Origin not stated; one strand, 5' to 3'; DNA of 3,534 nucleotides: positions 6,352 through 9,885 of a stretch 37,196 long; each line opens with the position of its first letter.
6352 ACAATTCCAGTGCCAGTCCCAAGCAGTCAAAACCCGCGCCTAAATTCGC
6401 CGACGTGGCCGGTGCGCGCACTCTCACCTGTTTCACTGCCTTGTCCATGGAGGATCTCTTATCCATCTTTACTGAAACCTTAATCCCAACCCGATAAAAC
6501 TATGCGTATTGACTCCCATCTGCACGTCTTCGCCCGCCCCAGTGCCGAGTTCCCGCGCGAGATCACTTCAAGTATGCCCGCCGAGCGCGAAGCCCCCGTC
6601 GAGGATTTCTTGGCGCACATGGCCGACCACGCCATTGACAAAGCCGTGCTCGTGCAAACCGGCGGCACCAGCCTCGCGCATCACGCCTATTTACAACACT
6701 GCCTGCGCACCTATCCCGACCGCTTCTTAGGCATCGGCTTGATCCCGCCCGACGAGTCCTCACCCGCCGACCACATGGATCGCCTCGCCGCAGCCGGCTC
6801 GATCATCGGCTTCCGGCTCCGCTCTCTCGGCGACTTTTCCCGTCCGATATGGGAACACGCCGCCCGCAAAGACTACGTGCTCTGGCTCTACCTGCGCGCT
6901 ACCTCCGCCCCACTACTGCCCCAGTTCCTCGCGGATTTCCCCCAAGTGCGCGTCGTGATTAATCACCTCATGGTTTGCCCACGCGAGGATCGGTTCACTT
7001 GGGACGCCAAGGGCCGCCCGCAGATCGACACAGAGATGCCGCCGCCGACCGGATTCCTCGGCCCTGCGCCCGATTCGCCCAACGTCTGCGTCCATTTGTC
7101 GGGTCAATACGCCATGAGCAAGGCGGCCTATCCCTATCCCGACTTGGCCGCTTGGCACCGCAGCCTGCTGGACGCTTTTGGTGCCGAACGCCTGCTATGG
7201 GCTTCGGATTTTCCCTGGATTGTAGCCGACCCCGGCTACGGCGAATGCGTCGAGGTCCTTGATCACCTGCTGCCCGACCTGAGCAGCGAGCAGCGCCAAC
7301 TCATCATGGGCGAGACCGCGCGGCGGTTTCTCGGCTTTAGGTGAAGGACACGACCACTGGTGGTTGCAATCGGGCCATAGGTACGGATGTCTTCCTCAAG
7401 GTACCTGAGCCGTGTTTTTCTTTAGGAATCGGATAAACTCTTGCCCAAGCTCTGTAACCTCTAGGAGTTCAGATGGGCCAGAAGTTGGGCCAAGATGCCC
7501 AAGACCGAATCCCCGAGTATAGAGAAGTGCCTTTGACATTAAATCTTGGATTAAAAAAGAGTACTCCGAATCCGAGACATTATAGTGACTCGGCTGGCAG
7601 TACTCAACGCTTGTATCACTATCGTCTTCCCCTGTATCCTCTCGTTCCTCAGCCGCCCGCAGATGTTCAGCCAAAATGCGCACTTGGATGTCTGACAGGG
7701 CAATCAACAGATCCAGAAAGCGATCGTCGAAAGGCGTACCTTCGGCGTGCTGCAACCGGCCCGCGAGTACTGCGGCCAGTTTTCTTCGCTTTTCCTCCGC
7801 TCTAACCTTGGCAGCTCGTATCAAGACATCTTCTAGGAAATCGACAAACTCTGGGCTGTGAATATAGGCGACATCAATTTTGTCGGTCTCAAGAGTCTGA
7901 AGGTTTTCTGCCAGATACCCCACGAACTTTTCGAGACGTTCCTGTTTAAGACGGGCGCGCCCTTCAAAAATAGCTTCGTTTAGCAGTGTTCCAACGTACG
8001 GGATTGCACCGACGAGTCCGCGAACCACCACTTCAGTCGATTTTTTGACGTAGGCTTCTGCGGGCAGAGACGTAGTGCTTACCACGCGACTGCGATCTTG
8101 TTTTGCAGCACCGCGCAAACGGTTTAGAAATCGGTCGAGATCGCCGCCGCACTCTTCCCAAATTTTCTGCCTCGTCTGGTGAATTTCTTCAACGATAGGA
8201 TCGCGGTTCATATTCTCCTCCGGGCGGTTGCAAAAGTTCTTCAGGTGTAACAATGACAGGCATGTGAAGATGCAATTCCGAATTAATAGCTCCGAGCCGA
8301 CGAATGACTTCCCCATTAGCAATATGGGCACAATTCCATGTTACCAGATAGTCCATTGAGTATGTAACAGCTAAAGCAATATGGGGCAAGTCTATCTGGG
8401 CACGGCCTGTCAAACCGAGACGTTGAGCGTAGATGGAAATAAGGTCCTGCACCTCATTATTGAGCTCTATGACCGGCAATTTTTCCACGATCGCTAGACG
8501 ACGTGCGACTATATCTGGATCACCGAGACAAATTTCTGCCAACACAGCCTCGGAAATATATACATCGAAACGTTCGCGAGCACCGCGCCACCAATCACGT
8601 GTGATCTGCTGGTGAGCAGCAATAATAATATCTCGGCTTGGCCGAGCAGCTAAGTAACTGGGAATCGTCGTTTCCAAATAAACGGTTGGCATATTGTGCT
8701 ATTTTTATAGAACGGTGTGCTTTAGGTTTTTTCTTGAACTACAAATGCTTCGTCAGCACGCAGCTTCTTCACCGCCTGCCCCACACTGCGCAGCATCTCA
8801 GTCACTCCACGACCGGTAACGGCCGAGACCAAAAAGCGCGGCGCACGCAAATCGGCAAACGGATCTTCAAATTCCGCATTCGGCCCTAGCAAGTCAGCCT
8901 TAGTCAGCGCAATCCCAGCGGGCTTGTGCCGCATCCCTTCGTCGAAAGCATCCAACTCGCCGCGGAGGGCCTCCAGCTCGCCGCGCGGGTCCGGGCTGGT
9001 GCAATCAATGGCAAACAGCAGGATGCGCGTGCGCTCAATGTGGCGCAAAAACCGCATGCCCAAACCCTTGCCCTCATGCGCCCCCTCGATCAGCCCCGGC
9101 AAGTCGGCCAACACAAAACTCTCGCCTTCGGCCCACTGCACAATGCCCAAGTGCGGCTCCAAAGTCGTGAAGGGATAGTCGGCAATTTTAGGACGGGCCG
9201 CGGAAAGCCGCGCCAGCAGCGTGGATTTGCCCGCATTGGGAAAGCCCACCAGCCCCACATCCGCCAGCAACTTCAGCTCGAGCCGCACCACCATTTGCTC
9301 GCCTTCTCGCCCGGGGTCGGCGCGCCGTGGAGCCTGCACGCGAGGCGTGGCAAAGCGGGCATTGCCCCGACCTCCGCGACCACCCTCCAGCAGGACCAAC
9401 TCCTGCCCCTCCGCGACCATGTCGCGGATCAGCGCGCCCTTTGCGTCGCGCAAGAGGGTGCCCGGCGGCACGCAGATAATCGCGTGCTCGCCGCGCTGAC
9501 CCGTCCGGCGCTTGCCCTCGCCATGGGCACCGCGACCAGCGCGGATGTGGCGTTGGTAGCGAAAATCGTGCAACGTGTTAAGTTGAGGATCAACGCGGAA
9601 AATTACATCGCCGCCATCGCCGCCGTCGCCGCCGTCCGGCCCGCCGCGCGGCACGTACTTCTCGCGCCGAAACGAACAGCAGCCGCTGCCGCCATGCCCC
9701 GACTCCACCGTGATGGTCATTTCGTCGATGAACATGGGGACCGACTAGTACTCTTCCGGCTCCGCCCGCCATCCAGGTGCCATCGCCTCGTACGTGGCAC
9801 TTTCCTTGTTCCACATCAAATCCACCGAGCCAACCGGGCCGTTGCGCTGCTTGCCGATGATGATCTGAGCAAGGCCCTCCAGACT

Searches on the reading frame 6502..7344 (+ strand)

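Call 57: search_protein_families(library=pfam, proteins=[window:6502-7344:+], max_evalue=0.001)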
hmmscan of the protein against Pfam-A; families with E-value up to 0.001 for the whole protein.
window:6502-7344:+ (280 aa): 1 family
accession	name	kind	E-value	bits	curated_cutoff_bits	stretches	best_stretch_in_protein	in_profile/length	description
PF04909.20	Amidohydro_2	-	1e-26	94.8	26.4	1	3-279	1-289/289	Amidohydrolase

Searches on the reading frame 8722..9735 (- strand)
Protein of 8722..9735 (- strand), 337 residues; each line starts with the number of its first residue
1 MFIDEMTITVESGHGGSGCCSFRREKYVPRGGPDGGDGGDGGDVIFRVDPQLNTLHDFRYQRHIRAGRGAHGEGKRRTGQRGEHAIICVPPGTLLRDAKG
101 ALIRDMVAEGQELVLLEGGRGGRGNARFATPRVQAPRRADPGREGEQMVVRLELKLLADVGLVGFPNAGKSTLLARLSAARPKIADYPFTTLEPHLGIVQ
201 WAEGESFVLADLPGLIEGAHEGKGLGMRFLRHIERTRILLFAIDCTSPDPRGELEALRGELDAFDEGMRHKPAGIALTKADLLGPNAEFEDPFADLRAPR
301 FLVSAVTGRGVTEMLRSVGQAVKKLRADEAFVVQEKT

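Call 57: search_protein_families(library=pfam, proteins=[window:8722-9735:-], max_evalue=0.001)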
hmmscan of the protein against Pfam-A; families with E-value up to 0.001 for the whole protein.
window:8722-9735:- (337 aa): 3 families
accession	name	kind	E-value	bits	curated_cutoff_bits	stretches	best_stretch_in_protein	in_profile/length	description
PF01018.28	GTP1_OBG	-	3.1e-59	199.5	27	1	3-156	1-155/155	GTP1/OBG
PF01926.29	MMR_HSR1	-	2.4e-24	86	21.9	1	159-279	1-113/113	50S ribosome-binding GTPase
PF02421.24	FeoB_N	-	8.5e-09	35.5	27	1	160-215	3-57/156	Ferrous iron transport protein B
